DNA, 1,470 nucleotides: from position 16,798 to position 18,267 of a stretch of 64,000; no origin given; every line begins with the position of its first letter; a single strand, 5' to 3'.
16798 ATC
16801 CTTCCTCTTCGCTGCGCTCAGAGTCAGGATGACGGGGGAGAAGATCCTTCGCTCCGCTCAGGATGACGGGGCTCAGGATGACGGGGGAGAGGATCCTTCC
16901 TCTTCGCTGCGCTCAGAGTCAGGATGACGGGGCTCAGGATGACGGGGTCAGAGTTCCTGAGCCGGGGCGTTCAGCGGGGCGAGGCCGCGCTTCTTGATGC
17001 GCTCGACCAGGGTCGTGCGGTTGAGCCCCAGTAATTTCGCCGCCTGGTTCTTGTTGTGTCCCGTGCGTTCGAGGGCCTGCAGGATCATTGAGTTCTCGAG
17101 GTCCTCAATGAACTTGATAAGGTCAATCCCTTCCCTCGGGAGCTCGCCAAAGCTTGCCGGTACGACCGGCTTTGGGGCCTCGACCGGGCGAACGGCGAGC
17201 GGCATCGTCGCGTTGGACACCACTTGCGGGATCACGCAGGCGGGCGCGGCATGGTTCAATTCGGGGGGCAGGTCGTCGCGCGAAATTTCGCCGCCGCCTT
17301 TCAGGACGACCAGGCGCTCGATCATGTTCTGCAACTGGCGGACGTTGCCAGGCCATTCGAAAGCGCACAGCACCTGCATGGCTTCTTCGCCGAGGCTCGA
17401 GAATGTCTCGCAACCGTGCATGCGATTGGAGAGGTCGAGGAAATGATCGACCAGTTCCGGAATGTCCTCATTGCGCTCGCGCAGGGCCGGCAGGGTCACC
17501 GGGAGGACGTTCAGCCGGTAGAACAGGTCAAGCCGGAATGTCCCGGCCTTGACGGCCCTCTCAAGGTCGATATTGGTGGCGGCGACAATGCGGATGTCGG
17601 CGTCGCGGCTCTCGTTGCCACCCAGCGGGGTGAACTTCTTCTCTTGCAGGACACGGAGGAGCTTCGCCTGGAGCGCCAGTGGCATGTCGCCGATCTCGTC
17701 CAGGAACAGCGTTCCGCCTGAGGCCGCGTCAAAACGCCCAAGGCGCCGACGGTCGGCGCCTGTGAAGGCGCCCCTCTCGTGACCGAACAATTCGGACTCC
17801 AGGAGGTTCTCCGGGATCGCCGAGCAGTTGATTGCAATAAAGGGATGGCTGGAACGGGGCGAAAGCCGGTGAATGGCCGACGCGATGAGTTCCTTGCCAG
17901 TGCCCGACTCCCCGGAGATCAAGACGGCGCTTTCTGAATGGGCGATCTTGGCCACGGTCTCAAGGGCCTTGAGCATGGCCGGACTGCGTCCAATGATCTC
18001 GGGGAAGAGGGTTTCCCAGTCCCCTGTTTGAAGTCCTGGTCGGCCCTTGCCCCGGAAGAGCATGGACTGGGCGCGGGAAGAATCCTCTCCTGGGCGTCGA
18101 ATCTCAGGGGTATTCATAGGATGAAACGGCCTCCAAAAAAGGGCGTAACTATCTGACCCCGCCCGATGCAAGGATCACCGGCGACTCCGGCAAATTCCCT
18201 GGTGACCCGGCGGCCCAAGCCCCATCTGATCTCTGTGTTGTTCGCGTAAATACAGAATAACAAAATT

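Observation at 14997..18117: Sensor-less sigma-54 activator, near-consensus sigma-54 promoter, and an S1 protease plus small OMP operon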

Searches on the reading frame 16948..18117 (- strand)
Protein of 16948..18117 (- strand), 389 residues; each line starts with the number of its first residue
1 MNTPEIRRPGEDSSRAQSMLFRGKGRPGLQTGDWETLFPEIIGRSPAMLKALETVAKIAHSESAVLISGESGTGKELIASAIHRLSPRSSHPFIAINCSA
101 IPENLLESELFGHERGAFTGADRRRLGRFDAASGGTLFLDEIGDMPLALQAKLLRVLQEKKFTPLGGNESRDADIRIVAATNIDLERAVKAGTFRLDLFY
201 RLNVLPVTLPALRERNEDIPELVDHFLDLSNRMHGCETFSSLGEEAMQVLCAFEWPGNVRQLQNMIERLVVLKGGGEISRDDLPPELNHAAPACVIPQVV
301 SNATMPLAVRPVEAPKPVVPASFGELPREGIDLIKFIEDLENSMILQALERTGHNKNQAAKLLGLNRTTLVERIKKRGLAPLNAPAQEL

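Call 3: search_protein_families(library=pfam, proteins=[window:16948-18117:-], max_evalue=0.01)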
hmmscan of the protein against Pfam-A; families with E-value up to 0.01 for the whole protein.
window:16948-18117:- (389 aa): 10 families
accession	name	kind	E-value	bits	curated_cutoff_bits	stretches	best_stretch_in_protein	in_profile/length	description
PF00158.32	Sigma54_activat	-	7.6e-73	244.2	20.2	1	41-207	1-167/168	Sigma-54 interaction domain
PF25601.1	AAA_lid_14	-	1e-25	89.8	27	1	213-292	1-79/87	AAA+ ATPase lid domain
PF14532.12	Sigma54_activ_2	-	1.3e-20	74.5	25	1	42-212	1-138/138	Sigma-54 interaction domain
PF02954.25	HTH_8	-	5.9e-15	55.2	22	1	337-376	2-41/42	Bacterial regulatory protein, Fis family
PF07728.20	AAA_5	-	2.2e-07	31.4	22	1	65-182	2-122/139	AAA domain (dynein-related subfamily)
PF00004.35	AAA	-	0.00022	22.1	21.2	1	65-183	1-110/131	ATPase family associated with various cellular activities (AAA)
PF07724.20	AAA_2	-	0.00035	21.1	27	1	62-190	3-132/166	AAA domain (Cdc48 subfamily)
PF13191.12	AAA_16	-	0.0008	20.4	32.6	1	42-153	3-124/167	AAA ATPase domain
PF20432.4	Xre-like-HTH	-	0.00081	20.1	25.8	1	345-384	15-52/63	Antitoxin Xre-like helix-turn-helix domain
PF01078.27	Mg_chelatase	-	0.00084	19.2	20.3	0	50-90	13-50/207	Magnesium chelatase, subunit ChlI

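Call 13: find_related_loci(query=window:16948-18117:-, collection=genome_contigs, flank=8000)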
Query window:16948-18117:- (389 aa) in genome_contigs; peptide patterns used: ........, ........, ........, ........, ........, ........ (x = any residue, [..] = any of these).
600 stretches matched a pattern (row limit reached: there are more); 600 encode a relative of the query (tblastn E <= 1e-3); the best 80 are kept; 80 distinct loci.
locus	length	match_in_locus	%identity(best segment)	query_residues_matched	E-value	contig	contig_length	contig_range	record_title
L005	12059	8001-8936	50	40-376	2e-99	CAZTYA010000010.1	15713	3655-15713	MAG TPA_asm: uncultured Syntrophales bacterium isolate binchicken_co27_416 genome assembly, contig: NODE_6611_length_157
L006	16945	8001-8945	47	38-376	3e-98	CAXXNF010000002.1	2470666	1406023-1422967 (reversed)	MAG: Syntrophales bacterium isolate 28f6f31c-1abc-45c3-9ff4-d3034646c4f0 genome assembly, contig: contig_2, whole genome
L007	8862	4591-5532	49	38-381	6e-97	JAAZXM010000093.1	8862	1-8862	MAG: Myxococcales bacterium isolate bin12s NODE_93_length_8862_cov_5.021233, whole genome shotgun sequence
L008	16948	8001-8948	47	41-380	3e-96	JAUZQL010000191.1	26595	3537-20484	MAG: Mariprofundaceae bacterium isolate 12ROV5_HD12-AMOR20_M1289 AMOR20_M1289_contig191, whole genome shotgun sequence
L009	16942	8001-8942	48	41-380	1e-94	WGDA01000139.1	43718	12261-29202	MAG: Proteobacteria bacterium isolate S145_22 k151_46504, whole genome shotgun sequence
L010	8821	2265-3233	48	39-379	2e-93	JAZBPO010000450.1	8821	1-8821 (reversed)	MAG: Pseudomonadales bacterium isolate bin.244 k117_9195286, whole genome shotgun sequence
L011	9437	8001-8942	49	38-376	3e-93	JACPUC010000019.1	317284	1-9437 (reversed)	MAG: Candidatus Tectomicrobia bacterium isolate NC_groundwater_748_Ag_S-0.65um_67_15 S37_SO-6_scaffold_637538, whole gen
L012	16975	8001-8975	49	38-376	9e-92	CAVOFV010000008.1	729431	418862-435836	MAG: uncultured Gammaproteobacteria bacterium isolate MFD09964.bin.1.38 genome assembly, contig: contig_6216, whole geno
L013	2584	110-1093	49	39-379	4e-94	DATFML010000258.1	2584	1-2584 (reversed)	MAG TPA_asm: Gammaproteobacteria bacterium isolate SMAG_U9224 k141_410776, whole genome shotgun sequence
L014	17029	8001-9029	47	29-384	3e-91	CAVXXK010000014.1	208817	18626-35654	MAG: uncultured delta proteobacterium isolate MFD03044.bin.1.149 genome assembly, contig: contig_80966, whole genome sho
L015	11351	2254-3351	47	38-380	8e-91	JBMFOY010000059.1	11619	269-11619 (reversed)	MAG: Halothiobacillaceae bacterium isolate KM4338-49 NODE_3122_length_11619_cov_4.842269, whole genome shotgun sequence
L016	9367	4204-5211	48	37-379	7e-91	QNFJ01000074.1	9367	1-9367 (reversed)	MAG: Gammaproteobacteria bacterium isolate B19_G6 B19_Guay6_scaffold_06164, whole genome shotgun sequence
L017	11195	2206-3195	48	38-381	7e-91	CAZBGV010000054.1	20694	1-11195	MAG TPA_asm: uncultured Woeseiaceae bacterium isolate SRP263527_co2_88 genome assembly, contig: NODE_2081_length_20694_c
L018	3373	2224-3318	45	5-379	4e-92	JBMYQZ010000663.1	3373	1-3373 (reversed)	MAG: Limisphaerales bacterium isolate ME_XS_2303_bin_8 ME_XS_2303_bin_8_822, whole genome shotgun sequence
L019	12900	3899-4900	48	28-376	3e-90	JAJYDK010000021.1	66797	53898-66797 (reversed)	MAG: Proteobacteria bacterium isolate BP9.bin95 NODE_591_length_66797_cov_4.865982, whole genome shotgun sequence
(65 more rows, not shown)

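Call 22: find_homologous_proteins(query=window:16948-18117:-, max_evalue=1e-60)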
Query window:16948-18117:- (389 aa): 7950 proteins with E <= 1e-60 among 8000 candidates; the best 120 are listed.
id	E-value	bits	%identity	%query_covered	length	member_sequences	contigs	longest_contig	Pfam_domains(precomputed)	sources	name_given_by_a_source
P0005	2.2e-253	858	100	100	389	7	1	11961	PF00158.33,PF25601.2,PF02954.26,PF14532.13,PF07728.21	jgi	-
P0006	2.3e-233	792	92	100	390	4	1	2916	PF00158.33,PF25601.2,PF02954.26,PF14532.13,PF07728.21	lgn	-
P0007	9.2e-217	738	85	100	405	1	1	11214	PF00158.33,PF25601.2,PF02954.26,PF14532.13,PF07728.21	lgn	-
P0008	3.4e-215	733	84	100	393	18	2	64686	PF00158.33,PF07724.21,PF25601.2,PF02954.26,PF14532.13,PF07728.21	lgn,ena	-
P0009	1.4e-214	731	85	100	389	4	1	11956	PF00158.33,PF25601.2,PF02954.26,PF14532.13,PF07728.21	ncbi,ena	-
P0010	1.5e-213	727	84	100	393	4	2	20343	PF00158.33,PF07724.21,PF25601.2,PF02954.26,PF14532.13,PF07728.21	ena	-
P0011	1.8e-207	707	87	95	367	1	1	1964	PF00158.33,PF25601.2,PF02954.26,PF14532.13,PF07728.21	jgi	jgi:transcriptional regulator with PAS, ATPase and Fis domain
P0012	1.6e-193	661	77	100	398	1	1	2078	PF00158.33,PF25601.2,PF02954.26,PF14532.13,PF07728.21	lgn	-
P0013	2.0e-190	651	78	100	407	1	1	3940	PF00158.33,PF07724.21,PF25601.2,PF02954.26,PF14532.13,PF07728.21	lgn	-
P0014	2.5e-189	647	77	100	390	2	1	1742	PF00158.33,PF07724.21,PF25601.2,PF02954.26,PF14532.13,PF07728.21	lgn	-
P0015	3.6e-187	640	76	100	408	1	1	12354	PF00158.33,PF25601.2,PF02954.26,PF14532.13,PF07728.21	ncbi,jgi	ncbi:MAG: hypothetical protein RIQ81_1786, partial [Pseudomonadota bacterium]|jgi:transcriptional re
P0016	1.0e-148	514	65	98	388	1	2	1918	PF00158.33,PF07724.21,PF25601.2,PF02954.26,PF00004.36,PF14532.13,PF07728.21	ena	-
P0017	1.9e-148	513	61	96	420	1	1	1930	PF00158.33,PF25601.2,PF02954.26,PF14532.13,PF07728.21,PF13191.13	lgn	-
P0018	3.9e-148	512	59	98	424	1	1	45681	PF00158.33,PF25601.2,PF02954.26,PF14532.13,PF07728.21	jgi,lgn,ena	-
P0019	2.8e-146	506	59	100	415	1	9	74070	PF00158.33,PF07724.21,PF25601.2,PF02954.26,PF14532.13,PF07728.21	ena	-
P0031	1.5e-143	497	64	92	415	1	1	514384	PF00158.33,PF07724.21,PF25601.2,PF02954.26,PF00004.36,PF14532.13,PF07728.21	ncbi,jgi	jgi:sigma-54 specific flagellar transcriptional regulator A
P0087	8.8e-133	461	57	100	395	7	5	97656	PF00158.33,PF25601.2,PF02954.26,PF14532.13,PF07728.21,PF13191.13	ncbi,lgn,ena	-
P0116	6.6e-131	455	59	92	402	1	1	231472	PF00158.33,PF07724.21,PF25601.2,PF02954.26,PF00004.36,PF14532.13,PF07728.21,PF13191.13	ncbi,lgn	ncbi:MAG: sigma-54 interaction domain-containing protein [Oligoflexus sp.]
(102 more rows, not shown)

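Call 24: find_encoding_contigs(protein=P0008, flank=7000, max_places=2)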
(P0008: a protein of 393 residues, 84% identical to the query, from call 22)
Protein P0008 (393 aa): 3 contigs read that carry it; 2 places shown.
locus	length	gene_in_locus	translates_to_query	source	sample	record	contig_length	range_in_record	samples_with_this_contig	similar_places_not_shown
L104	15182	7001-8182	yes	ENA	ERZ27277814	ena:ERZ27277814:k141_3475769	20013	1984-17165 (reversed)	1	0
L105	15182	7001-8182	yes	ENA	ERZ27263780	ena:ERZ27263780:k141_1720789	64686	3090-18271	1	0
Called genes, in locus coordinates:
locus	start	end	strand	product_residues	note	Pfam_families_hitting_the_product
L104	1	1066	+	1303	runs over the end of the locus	?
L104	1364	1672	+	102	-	PF05598:DUF772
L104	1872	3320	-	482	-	-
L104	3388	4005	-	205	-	-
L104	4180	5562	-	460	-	PF13727:CoA_binding_3, PF02397:Bac_transf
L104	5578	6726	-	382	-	PF13439:Glyco_transf_4, PF20706:GT4-conflict (faint), PF00534:Glycos_transf_1, PF13692:Glyco_trans_1_4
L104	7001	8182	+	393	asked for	PF00158:Sigma54_activat, PF14532:Sigma54_activ_2, PF07724:AAA_2 (weak), PF07728:AAA_5, PF25601:AAA_lid_14, PF02954:HTH_8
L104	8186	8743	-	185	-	PF01765:RRF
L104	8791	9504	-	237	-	PF00696:AA_kinase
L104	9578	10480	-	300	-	PF25025:EF-Ts_N, PF00889:EF_TS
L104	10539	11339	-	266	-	PF00318:Ribosomal_S2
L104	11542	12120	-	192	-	PF02620:YceD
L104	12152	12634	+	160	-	-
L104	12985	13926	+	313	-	PF00698:Acyl_transf_1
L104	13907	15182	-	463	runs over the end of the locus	PF05193:Peptidase_M16_C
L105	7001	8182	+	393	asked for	PF00158:Sigma54_activat, PF14532:Sigma54_activ_2, PF07724:AAA_2 (weak), PF07728:AAA_5, PF25601:AAA_lid_14, PF02954:HTH_8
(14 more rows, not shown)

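Call 25: find_encoding_contigs(protein=P0015, flank=7000, max_places=2)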
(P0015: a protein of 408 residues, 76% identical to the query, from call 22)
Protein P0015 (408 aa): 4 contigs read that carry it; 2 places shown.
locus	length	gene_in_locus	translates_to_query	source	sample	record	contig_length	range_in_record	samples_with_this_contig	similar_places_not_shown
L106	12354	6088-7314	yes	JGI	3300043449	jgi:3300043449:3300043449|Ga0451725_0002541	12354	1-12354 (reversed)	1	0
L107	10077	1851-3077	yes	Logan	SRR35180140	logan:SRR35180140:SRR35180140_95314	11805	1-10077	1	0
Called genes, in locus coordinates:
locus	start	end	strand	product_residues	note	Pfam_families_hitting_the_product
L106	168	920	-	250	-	-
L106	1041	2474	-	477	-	-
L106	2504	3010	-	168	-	-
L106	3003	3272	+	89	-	-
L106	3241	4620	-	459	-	PF13727:CoA_binding_3, PF02397:Bac_transf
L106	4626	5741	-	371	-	PF13439:Glyco_transf_4, PF00534:Glycos_transf_1, PF13692:Glyco_trans_1_4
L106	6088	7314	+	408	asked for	PF00158:Sigma54_activat, PF14532:Sigma54_activ_2, PF07728:AAA_5, PF25601:AAA_lid_14, PF02954:HTH_8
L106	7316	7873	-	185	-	PF01765:RRF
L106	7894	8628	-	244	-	PF00696:AA_kinase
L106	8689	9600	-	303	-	PF25025:EF-Ts_N, PF00889:EF_TS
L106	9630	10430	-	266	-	PF00318:Ribosomal_S2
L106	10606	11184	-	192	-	PF02620:YceD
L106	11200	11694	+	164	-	-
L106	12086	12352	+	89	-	?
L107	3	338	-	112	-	?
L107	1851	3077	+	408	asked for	PF00158:Sigma54_activat, PF14532:Sigma54_activ_2, PF07728:AAA_5, PF25601:AAA_lid_14, PF02954:HTH_8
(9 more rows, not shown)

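Call 26: find_encoding_contigs(protein=P0018, flank=7000, max_places=2)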
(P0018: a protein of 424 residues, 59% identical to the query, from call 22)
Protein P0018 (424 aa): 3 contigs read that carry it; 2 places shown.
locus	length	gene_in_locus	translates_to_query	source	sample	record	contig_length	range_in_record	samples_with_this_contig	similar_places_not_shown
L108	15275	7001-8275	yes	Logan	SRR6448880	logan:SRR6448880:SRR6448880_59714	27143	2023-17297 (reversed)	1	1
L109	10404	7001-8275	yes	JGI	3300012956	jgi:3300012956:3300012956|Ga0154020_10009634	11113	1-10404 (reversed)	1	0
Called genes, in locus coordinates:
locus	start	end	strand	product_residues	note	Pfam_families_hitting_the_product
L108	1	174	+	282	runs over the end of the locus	PF00892:EamA (weak), PF00893:Multi_Drug_Res (weak), PF00892:EamA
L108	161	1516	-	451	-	PF01979:Amidohydro_1, PF07969:Amidohydro_3 (faint)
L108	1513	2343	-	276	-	PF05013:FGase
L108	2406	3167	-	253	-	PF00486:Trans_reg_C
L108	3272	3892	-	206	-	-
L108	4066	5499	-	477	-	PF13727:CoA_binding_3, PF02397:Bac_transf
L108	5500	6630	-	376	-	PF13439:Glyco_transf_4, PF20706:GT4-conflict, PF00534:Glycos_transf_1, PF13692:Glyco_trans_1_4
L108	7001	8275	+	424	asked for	PF00158:Sigma54_activat, PF14532:Sigma54_activ_2, PF07728:AAA_5, PF25601:AAA_lid_14, PF02954:HTH_8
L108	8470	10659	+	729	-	-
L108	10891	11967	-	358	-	PF07676:PD40 (faint), PF26549:Tricorn_N, PF26550:Tricorn_2nd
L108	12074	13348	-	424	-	PF07690:MFS_1, PF12832:MFS_1_like (weak), PF07690:MFS_1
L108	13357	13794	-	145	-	PF09828:ChrB_C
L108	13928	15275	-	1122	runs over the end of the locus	?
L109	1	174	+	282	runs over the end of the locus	PF00892:EamA (weak), PF00893:Multi_Drug_Res (weak), PF00892:EamA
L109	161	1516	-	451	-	PF01979:Amidohydro_1, PF07969:Amidohydro_3 (faint)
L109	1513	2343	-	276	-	PF05013:FGase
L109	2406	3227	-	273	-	PF00486:Trans_reg_C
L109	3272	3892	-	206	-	-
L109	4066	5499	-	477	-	PF13727:CoA_binding_3, PF02397:Bac_transf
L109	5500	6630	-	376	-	PF13439:Glyco_transf_4, PF20706:GT4-conflict, PF00534:Glycos_transf_1, PF13692:Glyco_trans_1_4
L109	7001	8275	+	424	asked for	PF00158:Sigma54_activat, PF14532:Sigma54_activ_2, PF07728:AAA_5, PF25601:AAA_lid_14, PF02954:HTH_8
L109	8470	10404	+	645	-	?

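Call 41: search_protein_families(library=ncbifam, proteins=[window:16948-18117:-], max_evalue=0.001)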
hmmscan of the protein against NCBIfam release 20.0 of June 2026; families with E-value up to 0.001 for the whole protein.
window:16948-18117:- (389 aa): 29 families (the best 25 are shown)
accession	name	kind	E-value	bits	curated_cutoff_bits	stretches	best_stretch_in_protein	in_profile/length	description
TIGR01818.1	ntrC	equivalog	1.9e-112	376.4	558.6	1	39-376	134-462/463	nitrogen regulation protein NR(I)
TIGR01817.1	nifA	equivalog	2e-110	370.1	528.85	1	39-376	196-526/534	nif-specific transcriptional activator NifA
NF041552.1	TF_PrdR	equivalog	4.7e-108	362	795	2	37-289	265-516/577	sigma-54 dependent transcriptional regulator PrdR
NF008469.0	PRK11361.1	equivalog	7.6e-104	348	714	1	40-381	144-458/461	acetoacetate metabolism transcriptional regulator AtoC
NF038308.1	RNA_repair_RtcR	equivalog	1.2e-100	337.9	650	1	31-371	172-505/530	RNA repair transcriptional activator RtcR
NF003451.0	PRK05022.1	equivalog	4.6e-97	325.9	476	1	40-378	191-509/512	nitric oxide reductase transcriptional regulator NorR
TIGR02915.1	PEP_resp_reg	equivalog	9e-96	321.4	502.6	1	35-284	135-383/445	PEP-CTERM-box response regulator transcription factor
NF008176.1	PRK10923.1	equivalog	2.7e-93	313.1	620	1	39-379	138-468/469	nitrogen regulation protein NR(I)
NF050807.1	TransRegFlbDCaul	equivalog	3.8e-92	309.5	750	1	41-377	120-438/454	sigma-54-dependent transcriptional regulator FlbD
NF011958.0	PRK15429.1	equivalog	7.5e-92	309.1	830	1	34-285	374-623/692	formate hydrogenlyase transcriptional activator FlhA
NF011695.0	PRK15115.1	equivalog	2.5e-91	306.7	763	1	39-279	135-374/445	two-component system response regulator GlrR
NF007689.0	PRK10365.1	equivalog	3.5e-90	302.9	760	2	41-307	141-402/441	sigma-54-dependent response regulator transcription factor ZraR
TIGR02974.1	phageshock_pspF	equivalog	7.5e-89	298.2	443.55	1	41-376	1-335/336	phage shock protein operon transcriptional activator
TIGR02329.1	propionate_PrpR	equivalog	1.3e-88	297.9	499.2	1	40-375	213-525/526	propionate catabolism operon regulatory protein PrpR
NF011953.0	PRK15424.1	equivalog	2.3e-86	290.5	703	1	39-377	219-534/538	propionate catabolism operon regulatory protein PrpR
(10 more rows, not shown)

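Call 51: find_encoding_contigs(protein=P0031, flank=6000, max_places=1)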
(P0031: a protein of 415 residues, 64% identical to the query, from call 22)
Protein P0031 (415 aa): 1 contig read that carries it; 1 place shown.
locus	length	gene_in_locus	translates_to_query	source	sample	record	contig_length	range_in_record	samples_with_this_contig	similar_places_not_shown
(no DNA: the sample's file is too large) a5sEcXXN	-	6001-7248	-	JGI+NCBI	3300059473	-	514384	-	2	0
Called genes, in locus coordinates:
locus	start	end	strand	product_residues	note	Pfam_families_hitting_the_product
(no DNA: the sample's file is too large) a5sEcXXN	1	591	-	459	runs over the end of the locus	PF01979:Amidohydro_1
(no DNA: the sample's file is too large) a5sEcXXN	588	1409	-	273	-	PF05013:FGase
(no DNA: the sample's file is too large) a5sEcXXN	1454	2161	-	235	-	PF00072:Response_reg, PF00486:Trans_reg_C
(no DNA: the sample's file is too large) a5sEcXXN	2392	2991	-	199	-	-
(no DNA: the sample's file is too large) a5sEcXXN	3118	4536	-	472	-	PF13727:CoA_binding_3, PF02397:Bac_transf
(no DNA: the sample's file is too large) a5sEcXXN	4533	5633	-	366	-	PF13439:Glyco_transf_4, PF20706:GT4-conflict (weak), PF00534:Glycos_transf_1, PF13692:Glyco_trans_1_4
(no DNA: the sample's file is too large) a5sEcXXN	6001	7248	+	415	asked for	PF00158:Sigma54_activat, PF14532:Sigma54_activ_2, PF07724:AAA_2 (weak), PF00004:AAA (faint), PF07728:AAA_5 (weak), PF25601:AAA_lid_14, PF02954:HTH_8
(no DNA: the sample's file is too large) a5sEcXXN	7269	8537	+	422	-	-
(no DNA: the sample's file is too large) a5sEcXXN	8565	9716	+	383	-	PF00595:PDZ (faint), PF13180:PDZ_2 (faint), PF17820:PDZ_6 (weak)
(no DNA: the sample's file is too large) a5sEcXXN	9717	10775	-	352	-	PF09587:PGA_cap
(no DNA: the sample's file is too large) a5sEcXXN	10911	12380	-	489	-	PF01425:Amidase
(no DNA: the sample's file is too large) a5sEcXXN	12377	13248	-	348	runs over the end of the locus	PF00478:IMPDH, PF01070:FMN_dh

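Call 52: find_encoding_contigs(protein=P0116, flank=6000, max_places=1)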
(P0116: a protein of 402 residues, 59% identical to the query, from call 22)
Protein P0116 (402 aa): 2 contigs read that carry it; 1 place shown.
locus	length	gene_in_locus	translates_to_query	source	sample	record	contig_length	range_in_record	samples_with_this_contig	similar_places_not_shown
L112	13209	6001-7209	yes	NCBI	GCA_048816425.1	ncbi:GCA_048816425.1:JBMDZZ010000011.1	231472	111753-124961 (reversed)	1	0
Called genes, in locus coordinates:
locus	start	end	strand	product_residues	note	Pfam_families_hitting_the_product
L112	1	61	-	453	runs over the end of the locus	PF01979:Amidohydro_1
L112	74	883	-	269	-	PF05013:FGase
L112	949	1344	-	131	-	PF01627:Hpt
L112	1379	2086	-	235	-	PF00072:Response_reg, PF00486:Trans_reg_C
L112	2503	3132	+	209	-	PF00413:Peptidase_M10 (weak)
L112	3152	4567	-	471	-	PF13727:CoA_binding_3, PF02397:Bac_transf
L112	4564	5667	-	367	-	PF13439:Glyco_transf_4, PF20706:GT4-conflict (weak), PF00534:Glycos_transf_1, PF13692:Glyco_trans_1_4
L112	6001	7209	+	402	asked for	PF00158:Sigma54_activat, PF13191:AAA_16 (weak), PF14532:Sigma54_activ_2, PF07724:AAA_2 (faint), PF00004:AAA, PF07728:AAA_5, PF25601:AAA_lid_14, PF02954:HTH_8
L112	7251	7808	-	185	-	PF01765:RRF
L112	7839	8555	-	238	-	PF00696:AA_kinase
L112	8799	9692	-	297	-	PF25025:EF-Ts_N (weak), PF00889:EF_TS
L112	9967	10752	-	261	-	PF00318:Ribosomal_S2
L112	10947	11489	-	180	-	PF02620:YceD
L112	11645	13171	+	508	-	-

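Call 53: find_encoding_contigs(protein=P0087, flank=6000, max_places=1)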
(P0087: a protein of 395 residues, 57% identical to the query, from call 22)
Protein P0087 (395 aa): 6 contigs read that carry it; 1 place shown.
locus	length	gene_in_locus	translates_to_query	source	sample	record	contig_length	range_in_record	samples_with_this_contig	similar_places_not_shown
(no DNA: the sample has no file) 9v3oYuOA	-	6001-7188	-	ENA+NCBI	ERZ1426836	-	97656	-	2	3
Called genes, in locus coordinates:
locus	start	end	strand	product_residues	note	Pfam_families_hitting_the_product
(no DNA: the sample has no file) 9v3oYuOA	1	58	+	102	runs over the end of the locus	-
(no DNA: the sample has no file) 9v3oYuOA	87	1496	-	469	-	PF01979:Amidohydro_1, PF07969:Amidohydro_3 (weak)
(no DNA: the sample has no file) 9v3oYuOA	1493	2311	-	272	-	PF05013:FGase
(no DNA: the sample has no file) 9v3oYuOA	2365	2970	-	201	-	-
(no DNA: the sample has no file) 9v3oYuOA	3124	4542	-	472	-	PF13727:CoA_binding_3, PF02397:Bac_transf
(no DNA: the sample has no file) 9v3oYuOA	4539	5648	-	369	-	PF13439:Glyco_transf_4, PF20706:GT4-conflict, PF00534:Glycos_transf_1, PF13692:Glyco_trans_1_4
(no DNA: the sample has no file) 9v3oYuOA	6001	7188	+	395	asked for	PF13191:AAA_16 (faint), PF00158:Sigma54_activat, PF14532:Sigma54_activ_2, PF07728:AAA_5, PF25601:AAA_lid_14, PF02954:HTH_8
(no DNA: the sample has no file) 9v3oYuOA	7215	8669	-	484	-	PF01425:Amidase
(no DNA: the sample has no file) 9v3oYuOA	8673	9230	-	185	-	PF01765:RRF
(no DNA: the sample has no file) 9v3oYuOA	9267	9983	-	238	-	PF00696:AA_kinase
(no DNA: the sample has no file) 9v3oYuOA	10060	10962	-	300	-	PF25025:EF-Ts_N, PF00889:EF_TS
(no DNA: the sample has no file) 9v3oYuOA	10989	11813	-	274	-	PF00318:Ribosomal_S2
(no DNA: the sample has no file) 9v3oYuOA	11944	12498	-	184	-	PF02620:YceD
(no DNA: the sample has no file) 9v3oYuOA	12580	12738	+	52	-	-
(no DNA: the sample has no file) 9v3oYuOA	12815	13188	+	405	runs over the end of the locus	PF14237:GYF_2 (faint)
